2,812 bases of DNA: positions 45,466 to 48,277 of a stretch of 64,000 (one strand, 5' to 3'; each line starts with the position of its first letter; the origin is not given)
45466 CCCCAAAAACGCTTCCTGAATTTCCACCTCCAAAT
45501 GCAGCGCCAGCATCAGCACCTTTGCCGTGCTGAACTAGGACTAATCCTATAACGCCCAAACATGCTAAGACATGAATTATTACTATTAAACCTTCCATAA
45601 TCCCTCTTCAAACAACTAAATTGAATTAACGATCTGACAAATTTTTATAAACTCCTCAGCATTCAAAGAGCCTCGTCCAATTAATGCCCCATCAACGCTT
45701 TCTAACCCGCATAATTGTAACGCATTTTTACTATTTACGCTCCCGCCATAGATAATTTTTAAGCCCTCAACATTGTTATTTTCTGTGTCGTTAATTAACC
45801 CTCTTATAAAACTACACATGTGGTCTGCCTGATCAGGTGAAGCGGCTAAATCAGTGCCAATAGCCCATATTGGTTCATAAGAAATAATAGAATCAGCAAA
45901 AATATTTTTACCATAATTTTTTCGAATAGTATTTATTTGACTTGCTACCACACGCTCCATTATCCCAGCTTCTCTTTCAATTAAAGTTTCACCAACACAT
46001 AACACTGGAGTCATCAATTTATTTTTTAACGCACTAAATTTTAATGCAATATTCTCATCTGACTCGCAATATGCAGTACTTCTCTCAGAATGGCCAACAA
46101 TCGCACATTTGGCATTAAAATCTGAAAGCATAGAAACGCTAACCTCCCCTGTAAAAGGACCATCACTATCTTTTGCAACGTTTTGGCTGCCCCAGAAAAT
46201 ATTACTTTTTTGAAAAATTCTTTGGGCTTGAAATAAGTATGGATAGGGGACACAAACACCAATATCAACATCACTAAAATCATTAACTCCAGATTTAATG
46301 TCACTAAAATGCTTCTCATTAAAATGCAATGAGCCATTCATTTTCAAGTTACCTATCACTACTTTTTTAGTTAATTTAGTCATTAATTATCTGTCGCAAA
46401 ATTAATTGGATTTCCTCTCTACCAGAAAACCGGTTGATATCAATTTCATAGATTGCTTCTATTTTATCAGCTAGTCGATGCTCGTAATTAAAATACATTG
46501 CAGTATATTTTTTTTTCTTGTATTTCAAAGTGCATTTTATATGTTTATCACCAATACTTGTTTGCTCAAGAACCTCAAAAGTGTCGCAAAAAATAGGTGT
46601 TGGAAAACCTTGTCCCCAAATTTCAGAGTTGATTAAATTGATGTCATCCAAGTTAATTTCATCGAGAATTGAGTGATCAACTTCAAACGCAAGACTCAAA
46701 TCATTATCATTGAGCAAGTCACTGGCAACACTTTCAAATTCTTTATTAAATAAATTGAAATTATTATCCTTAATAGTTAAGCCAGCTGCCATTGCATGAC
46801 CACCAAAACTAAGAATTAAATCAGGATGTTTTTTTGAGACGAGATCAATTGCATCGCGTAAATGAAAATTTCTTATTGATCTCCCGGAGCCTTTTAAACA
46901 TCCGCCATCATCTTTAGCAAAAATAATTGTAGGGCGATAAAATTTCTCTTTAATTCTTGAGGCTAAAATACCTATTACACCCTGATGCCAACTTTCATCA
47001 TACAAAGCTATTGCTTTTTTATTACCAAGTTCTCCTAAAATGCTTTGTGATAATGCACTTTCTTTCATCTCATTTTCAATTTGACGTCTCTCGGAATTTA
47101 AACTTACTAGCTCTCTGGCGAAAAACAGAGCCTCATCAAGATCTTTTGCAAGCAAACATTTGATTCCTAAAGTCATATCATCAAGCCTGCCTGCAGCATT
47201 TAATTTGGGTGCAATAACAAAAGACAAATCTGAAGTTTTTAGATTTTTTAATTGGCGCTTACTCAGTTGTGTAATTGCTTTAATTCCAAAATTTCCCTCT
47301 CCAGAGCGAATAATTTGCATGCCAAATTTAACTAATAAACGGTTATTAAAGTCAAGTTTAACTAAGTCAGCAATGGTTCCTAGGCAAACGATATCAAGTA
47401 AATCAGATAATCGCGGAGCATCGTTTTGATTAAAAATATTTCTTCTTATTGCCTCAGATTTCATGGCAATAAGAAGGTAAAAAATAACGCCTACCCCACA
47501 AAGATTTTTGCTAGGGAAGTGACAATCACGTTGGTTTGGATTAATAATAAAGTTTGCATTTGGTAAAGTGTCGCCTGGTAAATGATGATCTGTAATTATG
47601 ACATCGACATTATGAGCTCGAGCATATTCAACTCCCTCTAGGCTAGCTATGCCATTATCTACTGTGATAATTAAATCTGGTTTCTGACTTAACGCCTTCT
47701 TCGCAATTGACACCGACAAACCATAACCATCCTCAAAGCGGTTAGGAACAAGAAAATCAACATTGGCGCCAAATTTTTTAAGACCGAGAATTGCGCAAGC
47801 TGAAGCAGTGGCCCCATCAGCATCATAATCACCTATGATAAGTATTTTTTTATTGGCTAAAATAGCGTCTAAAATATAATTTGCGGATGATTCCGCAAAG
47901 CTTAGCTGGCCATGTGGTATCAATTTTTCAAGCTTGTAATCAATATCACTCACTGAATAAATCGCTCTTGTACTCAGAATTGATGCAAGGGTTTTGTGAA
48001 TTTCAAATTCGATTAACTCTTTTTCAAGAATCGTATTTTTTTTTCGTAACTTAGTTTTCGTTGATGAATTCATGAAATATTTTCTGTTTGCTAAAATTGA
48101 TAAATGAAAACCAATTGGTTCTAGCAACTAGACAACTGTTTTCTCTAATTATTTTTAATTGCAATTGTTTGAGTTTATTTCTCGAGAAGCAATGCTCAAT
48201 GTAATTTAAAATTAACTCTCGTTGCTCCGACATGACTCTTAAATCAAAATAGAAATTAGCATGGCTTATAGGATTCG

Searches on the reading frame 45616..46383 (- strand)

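Call 65: search_protein_families(library=pfam, proteins=[window:45616-46383:-], max_evalue=0.00001)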
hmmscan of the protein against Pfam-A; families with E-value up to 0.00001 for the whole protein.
window:45616-46383:- (255 aa): 1 family
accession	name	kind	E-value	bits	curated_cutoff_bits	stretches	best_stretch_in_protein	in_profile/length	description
PF00121.24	TIM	-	1.6e-76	257.5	20.1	1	7-251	1-244/245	Triosephosphate isomerase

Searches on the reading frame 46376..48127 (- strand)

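Call 65: search_protein_families(library=pfam, proteins=[window:46376-48127:-], max_evalue=0.00001)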
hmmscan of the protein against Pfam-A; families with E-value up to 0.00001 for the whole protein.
window:46376-48127:- (583 aa): 3 families
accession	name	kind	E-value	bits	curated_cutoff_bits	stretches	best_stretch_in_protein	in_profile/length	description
PF01368.27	DHH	-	7.3e-28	97.8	28.1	1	94-251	1-125/125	DHH family, N-terminal domain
PF02272.25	DHHA1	-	2.3e-19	70.2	25.9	1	369-469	1-101/102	DHHA1 domain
PF17768.7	RecJ_OB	-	4e-18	65.9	27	1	488-578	7-106/107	RecJ OB domain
